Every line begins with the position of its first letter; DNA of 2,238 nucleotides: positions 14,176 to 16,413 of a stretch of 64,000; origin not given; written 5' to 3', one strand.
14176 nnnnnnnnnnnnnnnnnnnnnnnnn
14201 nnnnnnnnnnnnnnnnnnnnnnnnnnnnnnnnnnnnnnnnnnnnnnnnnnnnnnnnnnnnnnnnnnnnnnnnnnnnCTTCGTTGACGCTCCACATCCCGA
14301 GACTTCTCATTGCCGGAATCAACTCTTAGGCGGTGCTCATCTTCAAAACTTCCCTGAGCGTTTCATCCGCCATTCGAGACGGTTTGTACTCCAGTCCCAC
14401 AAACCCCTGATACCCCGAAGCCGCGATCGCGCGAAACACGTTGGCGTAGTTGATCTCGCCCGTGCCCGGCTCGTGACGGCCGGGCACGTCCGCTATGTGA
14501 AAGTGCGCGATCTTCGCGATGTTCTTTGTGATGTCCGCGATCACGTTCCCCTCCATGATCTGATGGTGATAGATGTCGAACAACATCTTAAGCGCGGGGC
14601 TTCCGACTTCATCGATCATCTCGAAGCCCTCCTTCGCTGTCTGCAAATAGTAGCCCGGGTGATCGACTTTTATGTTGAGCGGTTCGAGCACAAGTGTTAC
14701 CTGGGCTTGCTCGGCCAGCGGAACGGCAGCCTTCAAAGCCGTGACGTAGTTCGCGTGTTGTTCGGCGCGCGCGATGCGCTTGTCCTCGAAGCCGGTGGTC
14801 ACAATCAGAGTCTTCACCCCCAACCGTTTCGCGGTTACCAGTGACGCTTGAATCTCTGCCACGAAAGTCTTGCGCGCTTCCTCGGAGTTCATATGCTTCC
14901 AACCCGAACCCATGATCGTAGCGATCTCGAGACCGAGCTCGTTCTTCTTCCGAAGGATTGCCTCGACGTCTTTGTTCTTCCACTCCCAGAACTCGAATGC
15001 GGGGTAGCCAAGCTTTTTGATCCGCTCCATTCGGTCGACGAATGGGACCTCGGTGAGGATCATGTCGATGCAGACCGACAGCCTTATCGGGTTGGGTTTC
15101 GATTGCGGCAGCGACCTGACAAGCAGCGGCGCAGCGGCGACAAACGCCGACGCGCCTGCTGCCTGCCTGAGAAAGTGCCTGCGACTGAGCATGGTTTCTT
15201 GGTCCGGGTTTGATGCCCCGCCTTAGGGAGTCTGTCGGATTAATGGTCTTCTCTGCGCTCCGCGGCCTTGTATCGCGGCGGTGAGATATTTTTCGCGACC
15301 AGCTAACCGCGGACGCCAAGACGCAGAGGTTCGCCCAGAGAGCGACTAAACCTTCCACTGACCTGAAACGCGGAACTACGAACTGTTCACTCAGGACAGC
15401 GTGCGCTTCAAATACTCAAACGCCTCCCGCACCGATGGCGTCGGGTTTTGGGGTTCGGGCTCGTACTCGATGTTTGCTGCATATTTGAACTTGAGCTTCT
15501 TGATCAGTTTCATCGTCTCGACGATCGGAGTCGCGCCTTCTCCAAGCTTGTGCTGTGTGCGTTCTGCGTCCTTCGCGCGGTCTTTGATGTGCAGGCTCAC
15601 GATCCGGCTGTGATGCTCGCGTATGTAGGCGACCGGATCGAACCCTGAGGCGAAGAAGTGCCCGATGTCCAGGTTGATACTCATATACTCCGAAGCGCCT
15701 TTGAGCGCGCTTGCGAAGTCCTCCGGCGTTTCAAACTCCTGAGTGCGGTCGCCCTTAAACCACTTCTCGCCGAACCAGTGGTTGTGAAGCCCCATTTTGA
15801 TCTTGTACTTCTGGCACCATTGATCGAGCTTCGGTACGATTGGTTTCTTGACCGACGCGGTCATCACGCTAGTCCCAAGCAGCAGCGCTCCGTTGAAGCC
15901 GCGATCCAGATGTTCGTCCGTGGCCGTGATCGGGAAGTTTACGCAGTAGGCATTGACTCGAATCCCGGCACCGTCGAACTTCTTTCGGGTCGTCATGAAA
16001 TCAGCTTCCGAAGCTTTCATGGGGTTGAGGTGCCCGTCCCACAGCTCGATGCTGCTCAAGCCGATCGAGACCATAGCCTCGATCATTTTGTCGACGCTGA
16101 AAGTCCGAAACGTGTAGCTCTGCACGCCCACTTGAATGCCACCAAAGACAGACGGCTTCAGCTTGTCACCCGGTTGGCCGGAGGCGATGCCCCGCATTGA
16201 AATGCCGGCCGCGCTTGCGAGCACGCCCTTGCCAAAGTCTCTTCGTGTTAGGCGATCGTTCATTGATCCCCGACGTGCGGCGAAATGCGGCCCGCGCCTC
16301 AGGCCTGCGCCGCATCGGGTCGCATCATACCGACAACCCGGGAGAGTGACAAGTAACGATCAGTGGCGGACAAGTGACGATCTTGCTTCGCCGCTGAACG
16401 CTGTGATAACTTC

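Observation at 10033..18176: Duplicated GMC-oxidoreductase / Tat-secreted TIM-barrel / DUF1080 cluster with a NupG-like transporter: candidate glycoside 3-oxidation/deglycosylation pathway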

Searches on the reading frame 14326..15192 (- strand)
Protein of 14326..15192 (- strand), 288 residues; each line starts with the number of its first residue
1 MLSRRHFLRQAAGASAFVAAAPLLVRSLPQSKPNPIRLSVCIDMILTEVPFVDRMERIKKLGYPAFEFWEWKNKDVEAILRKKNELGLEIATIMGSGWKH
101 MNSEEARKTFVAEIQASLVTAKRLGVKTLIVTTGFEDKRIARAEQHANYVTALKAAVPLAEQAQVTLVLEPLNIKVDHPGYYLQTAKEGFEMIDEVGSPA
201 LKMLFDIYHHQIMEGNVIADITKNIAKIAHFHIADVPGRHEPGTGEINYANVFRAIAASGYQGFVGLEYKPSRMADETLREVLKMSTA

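Call 3: search_protein_families(library=pfam, proteins=[window:14326-15192:-], max_evalue=0.01)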
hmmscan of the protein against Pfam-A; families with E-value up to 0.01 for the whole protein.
window:14326-15192:- (288 aa): 1 family
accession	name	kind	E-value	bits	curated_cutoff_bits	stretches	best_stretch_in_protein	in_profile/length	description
PF01261.30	AP_endonuc_2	-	4.9e-44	151.3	31.1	1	56-282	2-242/249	Xylose isomerase-like TIM barrel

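Call 5: search_protein_families(library=ncbifam, proteins=[window:14326-15192:-], max_evalue=0.01)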
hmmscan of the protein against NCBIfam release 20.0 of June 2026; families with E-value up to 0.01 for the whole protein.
window:14326-15192:- (288 aa): 11 families
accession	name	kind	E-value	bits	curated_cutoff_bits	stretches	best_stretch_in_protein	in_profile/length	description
TIGR03234.1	OH-pyruv-isom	equivalog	7.5e-54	182.7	353.45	1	37-279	2-250/254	hydroxypyruvate isomerase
NF043033.1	OxoTetrIsom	equivalog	7.8e-48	163.4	325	1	38-279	4-247/251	2-oxo-tetronate isomerase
NF007444.0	PRK09997.1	equivalog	2.6e-41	141.8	465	1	36-280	2-252/258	hydroxypyruvate isomerase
NF007441.0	PRK09989.1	equivalog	7.6e-28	98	412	1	37-279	3-251/258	HPr family phosphocarrier protein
NF041099.2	keto_glucon_epim_IolO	equivalog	2.7e-23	82.6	300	1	53-278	25-256/269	5-keto-L-gluconate epimerase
NF051856.1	PsicseEpim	equivalog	5.4e-20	72.4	300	1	140-268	120-244/287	D-psicose 3-epimerase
NF007360.0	PRK09856.1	equivalog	3.9e-11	43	305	1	101-275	79-254/276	fructoselysine 3-epimerase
NF009688.0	PRK13209.1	subfamily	1.7e-10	40.3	317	1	70-268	53-253/286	L-ribulose-5-phosphate 3-epimerase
NF009689.0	PRK13210.1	subfamily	2.1e-10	40.3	200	1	70-270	49-257/286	L-ribulose-5-phosphate 3-epimerase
TIGR04379.1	myo_inos_iolE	equivalog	3.1e-09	36.8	290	1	48-236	22-212/290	myo-inosose-2 dehydratase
TIGR00542.1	hxl6Piso_put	equivalog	2.2e-08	33.8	272.15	1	114-284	96-263/279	L-ribulose-5-phosphate 3-epimerase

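Call 8: search_solved_structures(query=window:14326-15192:-, max_evalue=0.001)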
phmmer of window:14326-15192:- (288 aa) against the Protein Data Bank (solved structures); distinct sequences matched with E-value up to 0.001: 31.
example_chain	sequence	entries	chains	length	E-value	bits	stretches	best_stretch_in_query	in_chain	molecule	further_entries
3ngf_A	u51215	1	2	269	1.7e-25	93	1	39-275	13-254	AP endonuclease, family 2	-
1k77_A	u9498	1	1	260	4.9e-22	81.6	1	38-279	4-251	Hypothetical protein ygbM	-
6wn6_A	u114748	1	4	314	3.6e-12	49.3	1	52-269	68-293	3-keto-D-glucoside 4-epimerase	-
2zvr_A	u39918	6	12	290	4.2e-12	49.1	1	95-274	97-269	Uncharacterized protein TM_0416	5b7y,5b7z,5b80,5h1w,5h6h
3vyl_A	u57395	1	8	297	5.5e-11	45.4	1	70-280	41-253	L-ribulose 3-epimerase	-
7x7w_A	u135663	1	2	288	5.4e-10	42.2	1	153-268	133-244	D-PSICOSE 3-EPIMERASE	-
8xiv_A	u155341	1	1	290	2.3e-09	40.1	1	150-268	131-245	D-tagatose 3-epimerase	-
8xix_A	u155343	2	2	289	2.4e-09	40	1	150-268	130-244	D-tagatose 3-epimerase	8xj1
3vnk_A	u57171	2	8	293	1e-08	38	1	150-268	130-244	Xylose isomerase domain protein TIM barrel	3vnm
3vni_A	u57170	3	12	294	1e-08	38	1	150-268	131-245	Xylose isomerase domain protein TIM barrel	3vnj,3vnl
7e9w_A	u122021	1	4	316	1.3e-08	37.6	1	150-268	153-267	D-psicose 3-epimerase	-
4q7i_A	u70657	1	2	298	3e-08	36.4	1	152-268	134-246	D-tagatose 3-epimerase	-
4pgl_A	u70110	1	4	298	3.5e-08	36.2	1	152-268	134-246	D-tagatose 3-epimerase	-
2ou4_A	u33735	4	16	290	7e-08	35.2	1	153-268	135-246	D-tagatose 3-epimerase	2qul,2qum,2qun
4xsl_A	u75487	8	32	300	7.4e-08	35.2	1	153-268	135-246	D-tagatose 3-epimerase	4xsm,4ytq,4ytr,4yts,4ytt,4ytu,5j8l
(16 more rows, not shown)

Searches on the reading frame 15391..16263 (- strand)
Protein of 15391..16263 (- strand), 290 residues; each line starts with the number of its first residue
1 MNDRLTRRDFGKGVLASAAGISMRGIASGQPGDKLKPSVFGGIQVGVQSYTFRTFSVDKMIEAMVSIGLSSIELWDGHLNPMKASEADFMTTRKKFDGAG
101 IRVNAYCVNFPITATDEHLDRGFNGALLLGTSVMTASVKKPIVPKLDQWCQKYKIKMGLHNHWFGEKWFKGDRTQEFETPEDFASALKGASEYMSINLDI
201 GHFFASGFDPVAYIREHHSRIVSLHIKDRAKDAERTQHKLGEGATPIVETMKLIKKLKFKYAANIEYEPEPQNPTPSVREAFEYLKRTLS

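Call 3: search_protein_families(library=pfam, proteins=[window:15391-16263:-], max_evalue=0.01)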
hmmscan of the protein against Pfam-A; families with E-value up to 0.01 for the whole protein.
window:15391-16263:- (290 aa): 1 family
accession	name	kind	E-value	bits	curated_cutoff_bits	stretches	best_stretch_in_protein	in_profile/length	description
PF01261.30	AP_endonuc_2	-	5.3e-15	56.2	31.1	1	147-287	112-248/249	Xylose isomerase-like TIM barrel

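Call 5: search_protein_families(library=ncbifam, proteins=[window:15391-16263:-], max_evalue=0.01)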
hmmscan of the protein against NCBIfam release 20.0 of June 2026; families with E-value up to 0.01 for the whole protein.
window:15391-16263:- (290 aa): 6 families
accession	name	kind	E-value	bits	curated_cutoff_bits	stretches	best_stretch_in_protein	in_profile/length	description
TIGR04379.1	myo_inos_iolE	equivalog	8.1e-08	32.2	290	1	145-232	137-215/290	myo-inosose-2 dehydratase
NF009688.0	PRK13209.1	subfamily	7.3e-05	21.9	317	1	191-288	179-276/286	L-ribulose-5-phosphate 3-epimerase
NF041277.1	coba_remo_CbiR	equivalog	0.00017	21.2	105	1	194-266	162-233/249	cobamide remodeling phosphodiesterase CbiR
NF007360.0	PRK09856.1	equivalog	0.0034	16.9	305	0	191-267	173-248/276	fructoselysine 3-epimerase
NF009689.0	PRK13210.1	subfamily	0.0036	16.5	200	1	190-287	174-277/286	L-ribulose-5-phosphate 3-epimerase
TIGR00542.1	hxl6Piso_put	equivalog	0.006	15.9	272.15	0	191-284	174-267/279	L-ribulose-5-phosphate 3-epimerase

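Call 9: search_solved_structures(query=window:15391-16263:-, max_evalue=0.01)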
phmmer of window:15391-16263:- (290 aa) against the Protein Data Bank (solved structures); distinct sequences matched with E-value up to 0.01: 3.
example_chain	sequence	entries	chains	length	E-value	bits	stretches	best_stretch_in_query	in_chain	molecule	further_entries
3lmz_A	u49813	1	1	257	1.7e-18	70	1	36-287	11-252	Putative sugar isomerase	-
3p6l_A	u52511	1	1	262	2.8e-18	69.3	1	41-288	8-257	Sugar phosphate isomerase/epimerase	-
4kw2_A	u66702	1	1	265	1.1e-10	44.4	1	45-287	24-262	Uncharacterized protein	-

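Call 79: search_solved_structures(query=A3, max_evalue=0.01)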
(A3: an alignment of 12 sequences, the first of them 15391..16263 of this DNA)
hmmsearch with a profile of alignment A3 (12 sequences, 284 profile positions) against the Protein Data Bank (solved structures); distinct sequences matched with E-value up to 0.01: 5.
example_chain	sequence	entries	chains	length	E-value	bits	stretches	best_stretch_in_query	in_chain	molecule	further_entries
3lmz_A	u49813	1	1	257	1e-20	77.3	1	30-281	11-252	Putative sugar isomerase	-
3p6l_A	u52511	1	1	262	1.2e-18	70.5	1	36-282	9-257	Sugar phosphate isomerase/epimerase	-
4kw2_A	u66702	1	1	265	1.9e-14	56.7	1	37-281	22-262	Uncharacterized protein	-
3wqo_A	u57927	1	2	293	0.00014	24.3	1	172-270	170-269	Uncharacterized protein MJ1311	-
3l23_A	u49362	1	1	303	0.0046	19.4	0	190-226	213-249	Sugar phosphate isomerase/epimerase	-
